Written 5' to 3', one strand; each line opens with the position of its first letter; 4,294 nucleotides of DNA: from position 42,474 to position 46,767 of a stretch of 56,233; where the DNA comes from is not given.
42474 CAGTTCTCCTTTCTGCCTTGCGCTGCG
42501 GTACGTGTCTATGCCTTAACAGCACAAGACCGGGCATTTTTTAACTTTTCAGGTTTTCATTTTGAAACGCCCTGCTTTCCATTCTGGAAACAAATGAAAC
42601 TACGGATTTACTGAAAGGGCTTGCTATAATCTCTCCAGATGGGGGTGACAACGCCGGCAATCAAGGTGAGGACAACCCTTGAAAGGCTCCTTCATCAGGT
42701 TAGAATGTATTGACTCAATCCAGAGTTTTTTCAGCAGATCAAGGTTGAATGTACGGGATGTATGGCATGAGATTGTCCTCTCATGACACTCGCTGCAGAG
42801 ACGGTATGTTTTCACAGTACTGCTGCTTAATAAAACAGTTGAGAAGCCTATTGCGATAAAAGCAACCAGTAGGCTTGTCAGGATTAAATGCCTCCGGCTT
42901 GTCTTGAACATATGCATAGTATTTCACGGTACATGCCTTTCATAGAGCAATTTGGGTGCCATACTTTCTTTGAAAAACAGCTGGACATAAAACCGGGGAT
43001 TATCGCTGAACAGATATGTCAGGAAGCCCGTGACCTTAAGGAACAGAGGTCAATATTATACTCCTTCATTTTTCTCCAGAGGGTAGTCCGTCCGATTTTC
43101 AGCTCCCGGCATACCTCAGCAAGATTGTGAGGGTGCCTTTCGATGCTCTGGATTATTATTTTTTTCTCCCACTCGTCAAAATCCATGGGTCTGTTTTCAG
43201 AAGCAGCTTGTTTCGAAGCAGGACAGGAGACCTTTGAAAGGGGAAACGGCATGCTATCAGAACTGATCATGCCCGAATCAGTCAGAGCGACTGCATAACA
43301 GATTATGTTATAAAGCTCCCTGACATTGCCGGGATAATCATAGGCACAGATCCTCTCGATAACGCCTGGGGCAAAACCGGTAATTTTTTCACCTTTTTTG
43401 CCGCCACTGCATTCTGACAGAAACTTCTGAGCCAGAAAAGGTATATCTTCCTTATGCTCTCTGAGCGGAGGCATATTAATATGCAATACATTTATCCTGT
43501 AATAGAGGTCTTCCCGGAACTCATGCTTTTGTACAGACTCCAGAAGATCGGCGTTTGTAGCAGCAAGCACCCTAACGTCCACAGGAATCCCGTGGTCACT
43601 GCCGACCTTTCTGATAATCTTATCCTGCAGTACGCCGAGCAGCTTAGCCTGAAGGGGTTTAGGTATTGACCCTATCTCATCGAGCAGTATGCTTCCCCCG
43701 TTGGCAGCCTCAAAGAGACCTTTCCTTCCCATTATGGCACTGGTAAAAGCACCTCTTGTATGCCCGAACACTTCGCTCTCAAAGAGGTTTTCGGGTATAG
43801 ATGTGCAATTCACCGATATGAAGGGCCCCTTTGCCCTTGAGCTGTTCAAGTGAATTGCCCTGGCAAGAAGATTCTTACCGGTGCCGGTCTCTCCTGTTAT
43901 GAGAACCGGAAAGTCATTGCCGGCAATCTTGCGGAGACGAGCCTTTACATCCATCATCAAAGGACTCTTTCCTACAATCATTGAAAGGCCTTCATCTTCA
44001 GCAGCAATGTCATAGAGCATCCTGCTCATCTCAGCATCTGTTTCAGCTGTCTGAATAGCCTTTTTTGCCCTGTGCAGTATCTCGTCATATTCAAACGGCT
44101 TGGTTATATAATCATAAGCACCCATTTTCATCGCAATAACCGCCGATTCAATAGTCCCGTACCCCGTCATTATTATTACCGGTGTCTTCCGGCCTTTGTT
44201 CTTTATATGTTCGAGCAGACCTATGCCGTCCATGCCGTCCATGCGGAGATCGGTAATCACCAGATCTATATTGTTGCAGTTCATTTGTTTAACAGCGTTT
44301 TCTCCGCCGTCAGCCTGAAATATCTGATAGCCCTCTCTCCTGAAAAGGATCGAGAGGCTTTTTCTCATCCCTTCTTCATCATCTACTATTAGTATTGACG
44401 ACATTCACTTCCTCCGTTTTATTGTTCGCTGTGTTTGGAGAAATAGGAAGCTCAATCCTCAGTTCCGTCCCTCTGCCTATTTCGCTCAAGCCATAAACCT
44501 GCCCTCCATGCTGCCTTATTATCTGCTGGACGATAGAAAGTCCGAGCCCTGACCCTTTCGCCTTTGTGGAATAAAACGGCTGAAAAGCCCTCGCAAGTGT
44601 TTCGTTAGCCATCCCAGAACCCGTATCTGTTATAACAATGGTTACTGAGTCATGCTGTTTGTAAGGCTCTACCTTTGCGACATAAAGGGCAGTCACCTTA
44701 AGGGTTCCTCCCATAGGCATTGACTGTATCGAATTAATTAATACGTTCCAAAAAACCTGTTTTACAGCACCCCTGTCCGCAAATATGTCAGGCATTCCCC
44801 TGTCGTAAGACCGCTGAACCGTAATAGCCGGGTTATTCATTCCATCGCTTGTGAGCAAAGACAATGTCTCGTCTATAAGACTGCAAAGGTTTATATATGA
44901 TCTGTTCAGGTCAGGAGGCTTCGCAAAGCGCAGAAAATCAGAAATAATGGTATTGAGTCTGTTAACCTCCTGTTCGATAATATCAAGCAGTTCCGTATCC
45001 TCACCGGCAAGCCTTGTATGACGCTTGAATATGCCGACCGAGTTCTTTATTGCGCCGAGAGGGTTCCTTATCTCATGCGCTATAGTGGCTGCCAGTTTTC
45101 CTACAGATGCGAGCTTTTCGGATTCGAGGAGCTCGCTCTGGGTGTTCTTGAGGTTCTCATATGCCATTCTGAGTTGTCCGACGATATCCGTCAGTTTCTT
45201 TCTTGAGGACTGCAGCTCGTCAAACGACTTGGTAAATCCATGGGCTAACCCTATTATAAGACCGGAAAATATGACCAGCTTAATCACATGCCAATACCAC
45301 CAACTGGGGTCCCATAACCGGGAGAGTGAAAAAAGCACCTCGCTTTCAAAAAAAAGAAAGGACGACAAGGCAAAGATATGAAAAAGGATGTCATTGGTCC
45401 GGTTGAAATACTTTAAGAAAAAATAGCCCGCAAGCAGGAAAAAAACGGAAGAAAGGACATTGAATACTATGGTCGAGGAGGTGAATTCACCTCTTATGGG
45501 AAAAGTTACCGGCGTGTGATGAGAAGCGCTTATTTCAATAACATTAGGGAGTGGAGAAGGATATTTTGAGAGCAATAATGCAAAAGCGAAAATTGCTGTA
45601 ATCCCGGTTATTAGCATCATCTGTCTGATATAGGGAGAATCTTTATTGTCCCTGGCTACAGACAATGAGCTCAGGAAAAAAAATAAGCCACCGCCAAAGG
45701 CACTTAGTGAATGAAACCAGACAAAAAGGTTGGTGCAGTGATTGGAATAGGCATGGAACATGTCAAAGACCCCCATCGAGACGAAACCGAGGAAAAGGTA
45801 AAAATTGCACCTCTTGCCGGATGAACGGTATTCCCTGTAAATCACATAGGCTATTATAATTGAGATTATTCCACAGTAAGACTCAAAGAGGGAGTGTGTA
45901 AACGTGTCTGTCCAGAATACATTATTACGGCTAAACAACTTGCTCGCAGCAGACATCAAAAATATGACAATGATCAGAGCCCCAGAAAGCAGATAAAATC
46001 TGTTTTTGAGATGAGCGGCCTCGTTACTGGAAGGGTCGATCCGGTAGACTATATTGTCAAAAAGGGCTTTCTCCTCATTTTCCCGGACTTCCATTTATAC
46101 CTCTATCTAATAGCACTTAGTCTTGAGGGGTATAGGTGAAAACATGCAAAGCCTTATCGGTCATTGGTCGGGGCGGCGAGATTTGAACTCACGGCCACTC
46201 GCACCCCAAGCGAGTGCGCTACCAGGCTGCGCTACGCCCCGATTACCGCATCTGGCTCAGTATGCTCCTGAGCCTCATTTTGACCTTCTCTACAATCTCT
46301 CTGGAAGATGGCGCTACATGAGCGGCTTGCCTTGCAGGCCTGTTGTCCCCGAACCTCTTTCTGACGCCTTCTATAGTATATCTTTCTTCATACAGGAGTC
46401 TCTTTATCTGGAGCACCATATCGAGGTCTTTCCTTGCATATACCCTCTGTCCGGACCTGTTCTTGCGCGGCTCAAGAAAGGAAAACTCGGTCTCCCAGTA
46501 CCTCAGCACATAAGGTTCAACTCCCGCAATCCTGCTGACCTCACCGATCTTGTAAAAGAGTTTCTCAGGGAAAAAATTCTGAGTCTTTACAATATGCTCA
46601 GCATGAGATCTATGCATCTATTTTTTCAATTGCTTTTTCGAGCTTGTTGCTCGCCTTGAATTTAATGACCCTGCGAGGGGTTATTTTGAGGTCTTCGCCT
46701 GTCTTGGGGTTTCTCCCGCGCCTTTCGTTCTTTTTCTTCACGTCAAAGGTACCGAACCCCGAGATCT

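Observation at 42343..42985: Duplicated ~45-bp sigma-54 promoter cassette driving the TcDH-like gene and a small cytochrome gene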

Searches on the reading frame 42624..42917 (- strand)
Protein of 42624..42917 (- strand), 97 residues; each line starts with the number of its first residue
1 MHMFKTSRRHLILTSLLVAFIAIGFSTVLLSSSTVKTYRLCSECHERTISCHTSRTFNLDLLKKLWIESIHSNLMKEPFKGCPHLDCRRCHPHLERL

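Call 5: search_protein_families(library=pfam, proteins=[window:42624-42917:-], max_evalue=0.01)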
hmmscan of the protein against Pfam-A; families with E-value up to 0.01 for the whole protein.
window:42624-42917:- (97 aa): 0 families

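Call 6: search_protein_families(library=ncbifam, proteins=[window:42624-42917:-], max_evalue=0.01)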
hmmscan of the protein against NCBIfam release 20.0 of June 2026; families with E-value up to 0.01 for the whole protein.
window:42624-42917:- (97 aa): 0 families

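Call 8: search_solved_structures(query=window:42624-42917:-, max_evalue=10)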
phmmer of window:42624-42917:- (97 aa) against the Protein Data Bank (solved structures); distinct sequences matched with E-value up to 10: 2.
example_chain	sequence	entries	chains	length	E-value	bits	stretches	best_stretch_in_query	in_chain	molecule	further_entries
3hsa_A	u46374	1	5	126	0.29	14.6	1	51-83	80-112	pleckstrin homology domain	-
3dcx_A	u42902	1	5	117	1.9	12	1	51-83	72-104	Protein of Unknown Function (DUF1696) with Pleckstrin-homology Domains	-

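Call 14: find_homologous_proteins(query=window:42624-42917:-, max_evalue=0.001)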
Query window:42624-42917:-: 12 candidates shared short words with the query, none scored E <= 0.001.

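Call 16: search_protein_families(library=pfam, proteins=[window:42624-42917:-], max_evalue=10)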
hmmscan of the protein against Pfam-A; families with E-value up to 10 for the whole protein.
window:42624-42917:- (97 aa): 0 families

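Call 52: search_protein_representatives(protein=window:42624-42917:-)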
Query: 97 residues. Proteins with E-value up to 0.001 (for the whole library): 11; up to 1e-10: 5; up to 1e-30: 0. The best 11 are listed.
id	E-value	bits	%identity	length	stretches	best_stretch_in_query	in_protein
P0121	7.3e-13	64.6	34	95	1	7-94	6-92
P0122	1.5e-12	63.5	40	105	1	26-95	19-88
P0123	1.2e-11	60.7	42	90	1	36-94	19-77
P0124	1.5e-11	60.4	42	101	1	36-95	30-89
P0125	1.8e-11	60.1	44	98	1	39-95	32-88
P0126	1.3e-08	51.0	36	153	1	30-90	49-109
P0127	4.7e-05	39.6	33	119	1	11-94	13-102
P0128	6.2e-05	39.2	31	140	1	27-94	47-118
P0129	1.1e-04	38.4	39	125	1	38-94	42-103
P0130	1.4e-04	38.0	33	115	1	13-95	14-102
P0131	5.9e-04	36.0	43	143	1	31-94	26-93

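Call 54: find_encoding_contigs(protein=P0128, flank=6000, max_places=2)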
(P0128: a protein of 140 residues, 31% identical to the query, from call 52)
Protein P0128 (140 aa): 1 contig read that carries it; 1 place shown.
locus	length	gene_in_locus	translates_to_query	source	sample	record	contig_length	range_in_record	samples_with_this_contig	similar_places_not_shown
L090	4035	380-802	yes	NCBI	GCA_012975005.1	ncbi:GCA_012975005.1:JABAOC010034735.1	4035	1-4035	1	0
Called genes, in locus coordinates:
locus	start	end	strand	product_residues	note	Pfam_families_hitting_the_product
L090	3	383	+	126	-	?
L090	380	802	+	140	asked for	-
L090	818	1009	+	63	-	-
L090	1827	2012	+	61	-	PF02416:TatA_B_E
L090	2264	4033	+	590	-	?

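Call 55: find_encoding_contigs(protein=P0122, flank=6000, max_places=2)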
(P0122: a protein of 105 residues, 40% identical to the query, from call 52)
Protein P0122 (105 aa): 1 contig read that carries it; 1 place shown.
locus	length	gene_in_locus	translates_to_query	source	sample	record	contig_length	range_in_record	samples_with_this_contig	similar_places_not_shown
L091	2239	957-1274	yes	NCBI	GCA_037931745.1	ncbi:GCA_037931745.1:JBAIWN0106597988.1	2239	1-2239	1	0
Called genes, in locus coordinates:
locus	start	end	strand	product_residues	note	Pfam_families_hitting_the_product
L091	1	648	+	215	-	?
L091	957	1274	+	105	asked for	-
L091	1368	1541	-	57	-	-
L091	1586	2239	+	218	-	?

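Call 72: search_protein_families(library=pfam, proteins=[L090:2264-4033:+, L090:3-383:+], max_evalue=0.001)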
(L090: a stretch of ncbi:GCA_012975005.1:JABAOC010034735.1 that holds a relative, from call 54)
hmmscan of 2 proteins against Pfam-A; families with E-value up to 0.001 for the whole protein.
L090:2264-4033:+ (590 aa): 2 families
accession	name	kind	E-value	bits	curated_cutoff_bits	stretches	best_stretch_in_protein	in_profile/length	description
PF00512.31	HisKA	-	7.7e-16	58.3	26.9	1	365-427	2-63/66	His Kinase A (phospho-acceptor) domain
PF17159.10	MASE3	-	3.1e-08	33.9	31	1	94-302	10-210/226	Membrane-associated sensor domain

L090:3-383:+ (126 aa): 0 families

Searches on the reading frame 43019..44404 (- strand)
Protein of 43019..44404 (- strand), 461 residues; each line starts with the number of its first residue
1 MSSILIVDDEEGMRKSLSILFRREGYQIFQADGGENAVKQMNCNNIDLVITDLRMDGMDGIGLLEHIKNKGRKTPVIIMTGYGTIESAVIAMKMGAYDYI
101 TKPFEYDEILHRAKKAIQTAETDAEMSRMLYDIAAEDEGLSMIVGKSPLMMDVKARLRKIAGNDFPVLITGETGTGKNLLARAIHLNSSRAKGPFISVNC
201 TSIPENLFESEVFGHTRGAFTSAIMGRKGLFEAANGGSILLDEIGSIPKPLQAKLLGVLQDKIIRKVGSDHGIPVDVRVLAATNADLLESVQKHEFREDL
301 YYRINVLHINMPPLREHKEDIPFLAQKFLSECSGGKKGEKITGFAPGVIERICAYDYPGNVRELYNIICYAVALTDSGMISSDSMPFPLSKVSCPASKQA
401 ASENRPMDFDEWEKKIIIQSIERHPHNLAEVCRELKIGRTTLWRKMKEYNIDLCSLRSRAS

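Call 5: search_protein_families(library=pfam, proteins=[window:43019-44404:-], max_evalue=0.01)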
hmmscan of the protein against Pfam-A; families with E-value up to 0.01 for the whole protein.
window:43019-44404:- (461 aa): 9 families
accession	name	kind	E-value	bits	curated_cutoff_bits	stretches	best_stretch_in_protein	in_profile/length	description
PF00158.32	Sigma54_activat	-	2.1e-64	216.7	20.2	1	143-309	1-167/168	Sigma-54 interaction domain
PF00072.30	Response_reg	-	2.5e-31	108.5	30.2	1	4-113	1-110/111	Response regulator receiver domain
PF14532.12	Sigma54_activ_2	-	4.3e-22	79.3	25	1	144-314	1-138/138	Sigma-54 interaction domain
PF25601.1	AAA_lid_14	-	4.6e-19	68.5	27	1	315-392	1-77/87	AAA+ ATPase lid domain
PF02954.25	HTH_8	-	2.7e-11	43.4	22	1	411-449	4-42/42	Bacterial regulatory protein, Fis family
PF07728.20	AAA_5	-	6.5e-06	26.6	22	1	166-286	1-124/139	AAA domain (dynein-related subfamily)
PF00004.35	AAA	-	9.4e-05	23.3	21.2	1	167-285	1-110/131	ATPase family associated with various cellular activities (AAA)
PF13191.12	AAA_16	-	0.0014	19.6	32.6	1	151-219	10-68/167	AAA ATPase domain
PF18024.7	HTH_50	-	0.0092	16.1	27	0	410-451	9-49/50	Helix-turn-helix domain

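Call 6: search_protein_families(library=ncbifam, proteins=[window:43019-44404:-], max_evalue=0.01)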
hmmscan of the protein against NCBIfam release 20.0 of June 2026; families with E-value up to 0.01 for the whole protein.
window:43019-44404:- (461 aa): 115 families (the best 25 are shown)
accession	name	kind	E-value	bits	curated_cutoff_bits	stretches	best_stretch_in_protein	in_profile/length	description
NF008469.0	PRK11361.1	equivalog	1.2e-130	436.4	714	1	3-452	6-457/461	acetoacetate metabolism transcriptional regulator AtoC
TIGR01818.1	ntrC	equivalog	7.6e-111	371.1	558.6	1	4-431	1-421/463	nitrogen regulation protein NR(I)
NF011695.0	PRK15115.1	equivalog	5.7e-109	364.8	763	1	3-382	8-375/445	two-component system response regulator GlrR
TIGR02915.1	PEP_resp_reg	equivalog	2.1e-105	353.2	502.6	1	4-451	1-444/445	PEP-CTERM-box response regulator transcription factor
NF007689.0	PRK10365.1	equivalog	2.2e-105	353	760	1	3-446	7-439/441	sigma-54-dependent response regulator transcription factor ZraR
NF041552.1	TF_PrdR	equivalog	3.5e-97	326.1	795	1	132-450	259-577/577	sigma-54 dependent transcriptional regulator PrdR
NF041946.1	LuxO_transreg_Vib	equivalog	2.9e-95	319.8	800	1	32-449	27-460/463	quorum-sensing sigma-54 dependent transcriptional regulator LuxO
NF051870.1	NAssimRespRegNtrX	equivalog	6e-95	318.8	600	1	1-448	1-449/452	nitrogen assimilation response regulator NtrX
NF049963.1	RespRegFlgRCampy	domain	1.3e-93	314.2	750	1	4-451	3-429/429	fla regulon two-component system response regulator FlgR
TIGR01817.1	nifA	equivalog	1.7e-92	310.9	528.85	1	113-403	167-454/534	nif-specific transcriptional activator NifA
NF008176.1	PRK10923.1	equivalog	2.2e-91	306.8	620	1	3-417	5-414/469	nitrogen regulation protein NR(I)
NF003451.0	PRK05022.1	equivalog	2.6e-89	300.3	476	1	117-451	165-510/512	nitric oxide reductase transcriptional regulator NorR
NF038308.1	RNA_repair_RtcR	equivalog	8.6e-82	275.7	650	1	136-443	175-505/530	RNA repair transcriptional activator RtcR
NF008085.0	PRK10820.1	equivalog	1e-81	275.1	576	1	116-451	178-512/520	transcriptional regulator TyrR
NF050807.1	TransRegFlbDCaul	equivalog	2e-81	274.1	750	1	4-449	3-438/454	sigma-54-dependent transcriptional regulator FlbD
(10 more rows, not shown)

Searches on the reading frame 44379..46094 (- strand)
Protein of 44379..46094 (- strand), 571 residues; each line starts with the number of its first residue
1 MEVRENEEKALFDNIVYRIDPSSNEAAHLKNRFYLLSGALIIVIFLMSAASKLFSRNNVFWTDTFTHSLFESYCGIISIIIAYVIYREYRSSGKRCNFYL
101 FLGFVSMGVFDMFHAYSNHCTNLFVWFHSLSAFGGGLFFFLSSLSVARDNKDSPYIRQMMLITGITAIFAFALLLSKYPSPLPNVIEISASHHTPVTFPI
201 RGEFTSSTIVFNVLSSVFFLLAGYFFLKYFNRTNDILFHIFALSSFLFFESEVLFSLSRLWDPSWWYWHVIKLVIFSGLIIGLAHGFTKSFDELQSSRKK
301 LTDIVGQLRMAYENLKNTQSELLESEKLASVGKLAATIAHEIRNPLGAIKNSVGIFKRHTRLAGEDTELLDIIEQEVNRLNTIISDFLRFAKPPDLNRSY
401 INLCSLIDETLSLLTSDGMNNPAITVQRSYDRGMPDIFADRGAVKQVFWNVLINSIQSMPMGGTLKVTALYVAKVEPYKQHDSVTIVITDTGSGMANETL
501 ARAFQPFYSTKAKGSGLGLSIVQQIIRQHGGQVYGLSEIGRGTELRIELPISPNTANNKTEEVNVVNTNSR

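Call 5: search_protein_families(library=pfam, proteins=[window:44379-46094:-], max_evalue=0.01)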
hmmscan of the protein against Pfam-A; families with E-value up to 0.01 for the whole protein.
window:44379-46094:- (571 aa): 4 families
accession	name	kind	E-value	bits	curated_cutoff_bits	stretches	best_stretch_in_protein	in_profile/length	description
PF02518.31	HATPase_c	-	9.9e-22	77.9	26.4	1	440-551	2-109/111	Histidine kinase-, DNA gyrase B-, and HSP90-like ATPase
PF00512.31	HisKA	-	3.4e-15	56.3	26.9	1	332-392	3-62/66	His Kinase A (phospho-acceptor) domain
PF17159.10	MASE3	-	1.9e-06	28.1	31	1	65-258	8-192/226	Membrane-associated sensor domain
PF19447.4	DUF5985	-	0.0024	18.6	27.3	0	214-284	8-82/86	Family of unknown function (DUF5985)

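Call 6: search_protein_families(library=ncbifam, proteins=[window:44379-46094:-], max_evalue=0.01)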
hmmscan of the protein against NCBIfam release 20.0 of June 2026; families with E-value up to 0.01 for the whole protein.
window:44379-46094:- (571 aa): 81 families (the best 25 are shown)
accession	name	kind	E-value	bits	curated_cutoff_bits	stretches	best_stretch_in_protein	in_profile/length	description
NF008468.0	PRK11360.1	equivalog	3.1e-64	217.4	646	1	316-556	381-613/616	two-component system sensor histidine kinase AtoS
NF007688.0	PRK10364.1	equivalog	5.3e-57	193.6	479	1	315-554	224-454/460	two-component system sensor histidine kinase ZraS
NF053867.1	SprKinKinDBac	equivalog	2e-41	142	775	1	320-552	273-498/500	sporulation kinase KinD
NF010411.0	PRK13837.1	equivalog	2e-40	138.6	647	1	301-561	421-685/828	two-component system VirA-like sensor kinase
NF046020.1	HisKinCckABruc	equivalog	6.1e-38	130.2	1000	1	317-562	466-718/868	cell cycle histidine kinase CckA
NF038348.1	T2SS_HK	subfamily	2.9e-35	121.7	450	2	375-551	406-573/574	histidine kinase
NF052574.1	HisKinEspCMyxo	equivalog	3.6e-35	121.4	1200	1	315-563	401-649/785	serine histidine kinase EspC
NF046044.1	PnpS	equivalog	1.1e-31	110.2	400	1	336-550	175-390/390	two-component system histidine kinase PnpS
NF010076.0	PRK13557.1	subfamily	2.3e-30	105.5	631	1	317-564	149-407/540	histidine kinase famiy protein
NF046026.1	HisKinCckACaul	equivalog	4.9e-29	100.9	1000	1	316-566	287-547/678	cell cycle histidine kinase CckA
NF041777.1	sens_FixL_Rhizob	equivalog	2.2e-28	99.2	850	1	313-554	244-484/485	sensor protein FixL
NF006800.0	PRK09303.1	equivalog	1.9e-27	96.2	342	1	306-554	126-380/383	histidine kinase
NF052573.1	HisKinEspAMyxo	equivalog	2.7e-26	91.9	1400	1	315-568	368-629/755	serine histidine kinase EspA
NF047794.1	HisKinPtgB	equivalog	3.6e-26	91.6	1000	1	288-534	399-638/656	two-component system sensor histidine kinase PgtB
NF047874.1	MASE3_PAS_HK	subfamily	3.8e-25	88.8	560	2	336-564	403-637/655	MASE3 domain-containing sensor histidine kinase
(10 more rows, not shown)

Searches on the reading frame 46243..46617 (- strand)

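Call 6: search_protein_families(library=ncbifam, proteins=[window:46243-46617:-], max_evalue=0.01)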
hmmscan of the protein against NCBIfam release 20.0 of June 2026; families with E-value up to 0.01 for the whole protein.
window:46243-46617:- (124 aa): 11 families
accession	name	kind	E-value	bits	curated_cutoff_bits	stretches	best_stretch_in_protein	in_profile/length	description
NF052513.1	TransRegCarH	equivalog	4.7e-10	39.2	400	1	21-89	6-74/274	HTH-type transcriptional repressor CarH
NF047375.1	HeatShock_HspR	equivalog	2e-07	30.9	105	1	21-87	3-68/92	heat shock protein transcriptional repressor HspR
NF011617.0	PRK15043.1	equivalog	2.9e-07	30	417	1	21-75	3-57/243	HTH-type transcriptional regulator MlrA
NF007069.0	PRK09514.1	equivalog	1.8e-05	24.7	143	1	22-72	2-52/141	Zn(2+)-responsive transcriptional regulator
TIGR02051.1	MerR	equivalog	2.9e-05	24.3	150.85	1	23-103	1-82/124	mercury resistance transcriptional regulator MerR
TIGR02043.1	ZntR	equivalog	0.00013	22.1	167.95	1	22-72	2-52/131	Zn(2+)-responsive transcriptional regulator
NF053740.1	TransRegTnrAGPos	equivalog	0.00062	19.9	140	1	16-88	7-77/108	hypothetical protein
TIGR02044.1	CueR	equivalog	0.00099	19.2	147.4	1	23-119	2-98/127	Cu(I)-responsive transcriptional regulator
TIGR02047.1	CadR-PbrR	equivalog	0.001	19.1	151.45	1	23-73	2-52/127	Cd(II)/Pb(II)-responsive transcriptional regulator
TIGR03453.1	partition_RepA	equivalog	0.004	16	348.45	1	22-79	34-89/387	plasmid partitioning protein RepA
NF047377.1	heat_HspR_dupli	exception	0.0041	16.6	300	1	21-85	126-189/214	heat shock protein transcriptional repressor HspR, fused homodimer type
